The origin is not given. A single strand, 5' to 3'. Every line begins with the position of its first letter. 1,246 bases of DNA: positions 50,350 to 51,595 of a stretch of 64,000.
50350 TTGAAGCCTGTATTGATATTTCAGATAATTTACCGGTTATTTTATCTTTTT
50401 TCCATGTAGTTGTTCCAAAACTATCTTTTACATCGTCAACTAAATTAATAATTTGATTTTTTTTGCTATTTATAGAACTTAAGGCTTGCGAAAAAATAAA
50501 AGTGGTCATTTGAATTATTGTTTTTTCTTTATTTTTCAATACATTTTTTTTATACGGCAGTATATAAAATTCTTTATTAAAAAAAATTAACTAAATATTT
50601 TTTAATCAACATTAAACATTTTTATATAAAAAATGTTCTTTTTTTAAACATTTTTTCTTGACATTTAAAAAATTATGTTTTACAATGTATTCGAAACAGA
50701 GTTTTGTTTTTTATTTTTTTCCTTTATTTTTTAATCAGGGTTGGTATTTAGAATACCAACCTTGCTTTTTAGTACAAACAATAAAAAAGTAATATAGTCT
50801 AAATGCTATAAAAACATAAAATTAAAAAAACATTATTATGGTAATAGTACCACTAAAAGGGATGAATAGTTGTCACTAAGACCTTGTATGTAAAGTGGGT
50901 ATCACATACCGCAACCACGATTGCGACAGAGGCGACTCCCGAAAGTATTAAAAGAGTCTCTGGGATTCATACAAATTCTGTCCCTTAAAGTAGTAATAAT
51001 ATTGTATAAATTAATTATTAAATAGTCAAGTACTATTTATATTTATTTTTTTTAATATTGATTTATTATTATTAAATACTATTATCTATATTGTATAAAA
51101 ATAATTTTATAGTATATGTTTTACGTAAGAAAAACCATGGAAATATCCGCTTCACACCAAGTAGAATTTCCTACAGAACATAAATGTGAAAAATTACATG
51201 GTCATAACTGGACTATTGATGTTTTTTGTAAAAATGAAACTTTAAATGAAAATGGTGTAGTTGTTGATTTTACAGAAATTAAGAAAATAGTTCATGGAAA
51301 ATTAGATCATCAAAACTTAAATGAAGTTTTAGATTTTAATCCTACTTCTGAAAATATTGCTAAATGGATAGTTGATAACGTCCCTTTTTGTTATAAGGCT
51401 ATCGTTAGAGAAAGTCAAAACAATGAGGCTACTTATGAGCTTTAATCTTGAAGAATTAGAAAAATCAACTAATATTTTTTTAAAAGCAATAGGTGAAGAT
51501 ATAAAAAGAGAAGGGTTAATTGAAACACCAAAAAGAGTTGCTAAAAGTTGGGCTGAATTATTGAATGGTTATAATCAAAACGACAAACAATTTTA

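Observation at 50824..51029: Unassigned structured RNA of about 170 nt with a near-consensus promoter in an otherwise featureless AT-rich gap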

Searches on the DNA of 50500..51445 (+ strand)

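Call 4: search_rna_families(source=window, start=50500, end=51300, threshold=evalue, max_evalue=10, show_alignments=5)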
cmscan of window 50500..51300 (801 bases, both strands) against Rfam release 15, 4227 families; matches with E-value up to 10: 2.
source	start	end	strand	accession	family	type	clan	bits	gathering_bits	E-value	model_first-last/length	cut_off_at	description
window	51158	51242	+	RF02730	JA02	Gene; sRNA;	-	21.9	49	2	1-116/116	no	Aggregatibacter sRNA JA02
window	50717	50773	+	RF02056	STnc390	Gene; sRNA;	-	15.9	50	2.1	1-60/60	no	Salmonella sRNA STnc390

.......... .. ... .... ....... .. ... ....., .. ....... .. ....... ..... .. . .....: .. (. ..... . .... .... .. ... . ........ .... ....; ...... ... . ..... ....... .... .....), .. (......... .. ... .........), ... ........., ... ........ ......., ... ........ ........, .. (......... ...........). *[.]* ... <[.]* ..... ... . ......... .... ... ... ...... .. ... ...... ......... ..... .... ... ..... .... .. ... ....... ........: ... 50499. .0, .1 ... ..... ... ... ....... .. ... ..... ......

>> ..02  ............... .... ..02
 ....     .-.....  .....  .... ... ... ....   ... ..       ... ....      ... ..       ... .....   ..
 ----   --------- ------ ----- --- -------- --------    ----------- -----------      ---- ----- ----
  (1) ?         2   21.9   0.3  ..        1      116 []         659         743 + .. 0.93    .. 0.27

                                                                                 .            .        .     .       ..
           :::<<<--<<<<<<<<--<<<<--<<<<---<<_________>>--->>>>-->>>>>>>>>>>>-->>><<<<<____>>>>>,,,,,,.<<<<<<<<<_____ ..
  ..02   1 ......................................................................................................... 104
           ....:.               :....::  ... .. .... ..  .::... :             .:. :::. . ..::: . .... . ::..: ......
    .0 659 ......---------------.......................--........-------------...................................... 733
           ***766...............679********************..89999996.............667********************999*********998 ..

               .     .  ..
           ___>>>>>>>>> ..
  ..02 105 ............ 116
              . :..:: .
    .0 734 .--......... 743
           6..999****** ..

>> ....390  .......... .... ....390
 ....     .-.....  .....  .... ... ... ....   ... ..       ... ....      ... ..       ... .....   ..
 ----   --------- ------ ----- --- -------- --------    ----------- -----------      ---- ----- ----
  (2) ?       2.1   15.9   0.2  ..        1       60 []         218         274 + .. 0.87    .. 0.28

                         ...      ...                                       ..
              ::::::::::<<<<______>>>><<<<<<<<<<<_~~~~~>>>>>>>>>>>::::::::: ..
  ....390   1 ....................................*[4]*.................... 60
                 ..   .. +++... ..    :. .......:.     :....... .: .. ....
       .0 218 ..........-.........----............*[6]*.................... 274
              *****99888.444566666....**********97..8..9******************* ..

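Call 23: search_rna_families(sources=[L011, L012, L013, L015, L022, L067, L021], threshold=gathering)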
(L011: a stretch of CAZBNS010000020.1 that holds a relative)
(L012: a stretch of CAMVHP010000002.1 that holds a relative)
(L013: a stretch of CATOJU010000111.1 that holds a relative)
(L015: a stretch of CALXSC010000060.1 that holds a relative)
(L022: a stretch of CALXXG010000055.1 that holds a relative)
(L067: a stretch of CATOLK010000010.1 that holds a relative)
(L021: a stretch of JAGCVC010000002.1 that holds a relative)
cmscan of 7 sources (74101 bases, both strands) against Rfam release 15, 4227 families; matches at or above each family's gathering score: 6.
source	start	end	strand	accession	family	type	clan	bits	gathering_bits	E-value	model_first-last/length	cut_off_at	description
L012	5559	5908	-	RF01849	alpha_tmRNA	Gene;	CL00001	210.5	50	2e-59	1-355/355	no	Alphaproteobacteria transfer-messenger RNA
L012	5652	5857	-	RF04321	tmRNA_permuted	Gene;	-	154.7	47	1e-30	1-213/213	no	permuted transfer-messenger RNA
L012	8739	8811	-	RF00005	tRNA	Gene; tRNA;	CL00001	76.5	29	5.7e-15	1-71/71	no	tRNA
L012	2546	2619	-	RF00005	tRNA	Gene; tRNA;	CL00001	66.1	29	4.3e-12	1-71/71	no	tRNA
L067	11555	11637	+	RF00005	tRNA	Gene; tRNA;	CL00001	62.5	29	4.2e-11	1-71/71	no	tRNA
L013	3373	3459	-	RF00005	tRNA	Gene; tRNA;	CL00001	52.9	29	1.8e-08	1-71/71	no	tRNA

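Call 26: search_rna_families(source=L012, start=5450, end=6000, threshold=gathering, show_alignments=2)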
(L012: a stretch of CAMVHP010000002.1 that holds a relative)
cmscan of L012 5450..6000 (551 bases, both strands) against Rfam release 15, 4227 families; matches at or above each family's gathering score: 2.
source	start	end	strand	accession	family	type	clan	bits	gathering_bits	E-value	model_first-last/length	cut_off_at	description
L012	5559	5908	-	RF01849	alpha_tmRNA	Gene;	CL00001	210.5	50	1.5e-61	1-355/355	no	Alphaproteobacteria transfer-messenger RNA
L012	5652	5857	-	RF04321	tmRNA_permuted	Gene;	-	154.7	47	7.4e-33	1-213/213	no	permuted transfer-messenger RNA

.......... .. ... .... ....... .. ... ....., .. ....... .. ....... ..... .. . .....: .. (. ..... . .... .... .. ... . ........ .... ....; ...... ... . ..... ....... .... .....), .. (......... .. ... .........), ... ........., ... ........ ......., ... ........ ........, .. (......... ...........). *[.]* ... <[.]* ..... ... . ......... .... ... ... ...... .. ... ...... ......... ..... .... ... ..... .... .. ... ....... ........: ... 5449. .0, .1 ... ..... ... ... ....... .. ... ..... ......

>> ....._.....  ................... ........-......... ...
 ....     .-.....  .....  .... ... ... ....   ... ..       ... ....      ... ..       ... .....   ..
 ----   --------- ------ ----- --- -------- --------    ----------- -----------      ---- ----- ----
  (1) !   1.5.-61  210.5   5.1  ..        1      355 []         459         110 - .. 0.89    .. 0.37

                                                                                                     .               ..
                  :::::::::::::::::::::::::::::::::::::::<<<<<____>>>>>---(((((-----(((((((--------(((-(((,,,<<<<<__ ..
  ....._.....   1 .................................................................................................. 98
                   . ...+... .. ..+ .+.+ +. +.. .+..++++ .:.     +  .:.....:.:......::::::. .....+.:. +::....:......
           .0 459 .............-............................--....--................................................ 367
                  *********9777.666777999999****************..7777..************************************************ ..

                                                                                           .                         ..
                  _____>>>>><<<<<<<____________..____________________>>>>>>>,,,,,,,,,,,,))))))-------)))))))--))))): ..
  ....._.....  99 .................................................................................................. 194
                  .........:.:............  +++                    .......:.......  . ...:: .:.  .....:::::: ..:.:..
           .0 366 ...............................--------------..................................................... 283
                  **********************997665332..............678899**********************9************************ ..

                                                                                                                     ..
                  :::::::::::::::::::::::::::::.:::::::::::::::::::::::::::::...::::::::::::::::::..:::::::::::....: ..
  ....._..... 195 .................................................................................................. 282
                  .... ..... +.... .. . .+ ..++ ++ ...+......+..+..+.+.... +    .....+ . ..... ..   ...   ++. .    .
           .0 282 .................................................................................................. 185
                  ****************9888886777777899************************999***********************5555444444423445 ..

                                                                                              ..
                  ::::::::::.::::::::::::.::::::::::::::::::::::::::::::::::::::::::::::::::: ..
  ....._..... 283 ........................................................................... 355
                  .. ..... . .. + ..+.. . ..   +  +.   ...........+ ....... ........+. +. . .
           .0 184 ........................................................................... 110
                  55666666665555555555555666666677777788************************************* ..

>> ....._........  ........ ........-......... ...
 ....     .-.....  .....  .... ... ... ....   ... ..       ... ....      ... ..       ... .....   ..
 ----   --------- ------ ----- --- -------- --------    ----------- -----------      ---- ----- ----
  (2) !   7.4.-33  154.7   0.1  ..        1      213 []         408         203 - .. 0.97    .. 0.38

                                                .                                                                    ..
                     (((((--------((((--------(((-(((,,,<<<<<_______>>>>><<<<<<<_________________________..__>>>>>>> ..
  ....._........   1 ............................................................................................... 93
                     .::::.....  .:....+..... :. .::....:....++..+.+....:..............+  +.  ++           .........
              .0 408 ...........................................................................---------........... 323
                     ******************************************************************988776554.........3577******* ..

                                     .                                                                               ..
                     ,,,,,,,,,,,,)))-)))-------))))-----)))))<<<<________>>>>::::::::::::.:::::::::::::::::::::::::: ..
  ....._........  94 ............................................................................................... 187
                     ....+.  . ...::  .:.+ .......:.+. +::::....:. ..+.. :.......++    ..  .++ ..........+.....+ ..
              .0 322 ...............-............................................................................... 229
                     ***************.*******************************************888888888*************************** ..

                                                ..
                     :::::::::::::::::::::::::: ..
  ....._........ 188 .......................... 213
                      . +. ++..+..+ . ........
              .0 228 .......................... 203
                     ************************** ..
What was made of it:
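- In L012 an alphaproteobacterial tmRNA (210 bits) sits directly upstream of queD on the opposite strand, exactly where this RNA sits (calls 23, 26).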

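Call 33: search_rna_families(source=window, start=50825, end=51005, threshold=evalue, max_evalue=10, show_alignments=6)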
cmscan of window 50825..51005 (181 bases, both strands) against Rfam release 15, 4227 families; matches with E-value up to 10: 2.
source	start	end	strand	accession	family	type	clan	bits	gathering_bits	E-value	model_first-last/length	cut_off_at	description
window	50843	50999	-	RF00013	6S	Gene;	-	32.4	46.4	2.3e-05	1-187/187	no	6S / SsrS RNA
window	50825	50908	+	RF00636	NRON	Gene;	-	6.4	50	6.9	287-370/370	5'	ncRNA Repressor of NFAT (nuclear factor of activated T cells)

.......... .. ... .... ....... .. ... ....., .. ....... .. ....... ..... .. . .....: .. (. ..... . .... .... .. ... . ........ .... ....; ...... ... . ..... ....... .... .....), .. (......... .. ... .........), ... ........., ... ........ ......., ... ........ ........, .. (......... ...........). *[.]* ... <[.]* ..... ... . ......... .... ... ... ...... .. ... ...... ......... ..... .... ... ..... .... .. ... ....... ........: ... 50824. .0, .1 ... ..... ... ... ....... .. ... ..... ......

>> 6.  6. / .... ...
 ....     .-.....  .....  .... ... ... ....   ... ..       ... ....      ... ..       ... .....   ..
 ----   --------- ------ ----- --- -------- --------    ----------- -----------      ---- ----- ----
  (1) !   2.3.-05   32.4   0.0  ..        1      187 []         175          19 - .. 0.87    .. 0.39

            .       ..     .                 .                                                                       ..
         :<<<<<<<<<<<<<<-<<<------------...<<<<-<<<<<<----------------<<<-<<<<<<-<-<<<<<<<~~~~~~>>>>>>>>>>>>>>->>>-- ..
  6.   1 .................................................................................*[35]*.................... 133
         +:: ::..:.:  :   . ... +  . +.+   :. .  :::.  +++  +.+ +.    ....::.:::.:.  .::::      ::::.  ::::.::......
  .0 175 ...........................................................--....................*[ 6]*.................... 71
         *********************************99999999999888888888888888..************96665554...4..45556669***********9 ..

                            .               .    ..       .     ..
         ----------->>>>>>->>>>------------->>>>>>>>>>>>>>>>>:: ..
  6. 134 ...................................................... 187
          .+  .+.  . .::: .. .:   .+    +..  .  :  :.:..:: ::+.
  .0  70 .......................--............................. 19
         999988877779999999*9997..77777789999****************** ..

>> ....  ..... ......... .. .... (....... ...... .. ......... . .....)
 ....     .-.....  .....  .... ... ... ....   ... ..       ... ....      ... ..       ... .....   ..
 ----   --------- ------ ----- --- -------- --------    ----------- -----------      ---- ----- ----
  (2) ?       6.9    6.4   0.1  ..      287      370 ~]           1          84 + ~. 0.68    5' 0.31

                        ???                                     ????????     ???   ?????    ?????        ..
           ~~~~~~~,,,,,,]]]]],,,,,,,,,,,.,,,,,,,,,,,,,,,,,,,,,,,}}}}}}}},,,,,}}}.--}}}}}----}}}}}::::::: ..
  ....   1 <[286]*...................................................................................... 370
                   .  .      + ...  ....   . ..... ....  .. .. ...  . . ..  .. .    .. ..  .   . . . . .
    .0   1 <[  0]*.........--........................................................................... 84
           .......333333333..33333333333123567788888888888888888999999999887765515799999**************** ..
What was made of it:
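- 50843..50999 (-): Span matched end to end by the Rfam 6S/SsrS model; the conserved core is 50848-50997. RF00013 model positions 1-187, 32.4 bits, E=2.3e-5 (call 33).
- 50941..50954 (-): Rod fold: 5' strand of the central bubble, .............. (14 nt), putative template for product RNA. Aligned to the unpaired 5' bubble of RF00013 (call 33).
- On Alphaproteobacterial two-piece tmRNA (RF01849): No match at E<=10 (calls 4, 33) and none of the motifs seen in the L012 tmRNA (call 26).
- On preQ1 or other riboswitch of queD/folE (plus strand): No riboswitch match on either strand (calls 4, 33).
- On SRP RNA, RNase P RNA: No match at E<=10 in the narrow search (call 33).
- It is the only family with E<1 and matches one strand only (call 33). 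No riboswitch family matched on either strand, even in the narrow search (calls 4, 33). There is no T-arm, no CCACCA end, no tag reading frame and no tmRNA model match at E<=10 (calls 4, 33).
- Tried and rejected: It was rejected: there are no tmRNA motifs and no model match (calls 23, 26, 33).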

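Call 38: build_rna_model(alignment_id=A1, structure=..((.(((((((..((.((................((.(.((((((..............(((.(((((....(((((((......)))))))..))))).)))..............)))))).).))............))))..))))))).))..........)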
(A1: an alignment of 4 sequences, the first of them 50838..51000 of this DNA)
Model R1 built from alignment A1 (4 sequences, 167 columns); structure: as given.
model positions 163; base pairs 37; branch points 0; effective number of sequences 0.89; information 0.59 bits per position. Calibrated on 0.2 Mb of random sequence (short: E-values are rough).
structure used (alignment columns):
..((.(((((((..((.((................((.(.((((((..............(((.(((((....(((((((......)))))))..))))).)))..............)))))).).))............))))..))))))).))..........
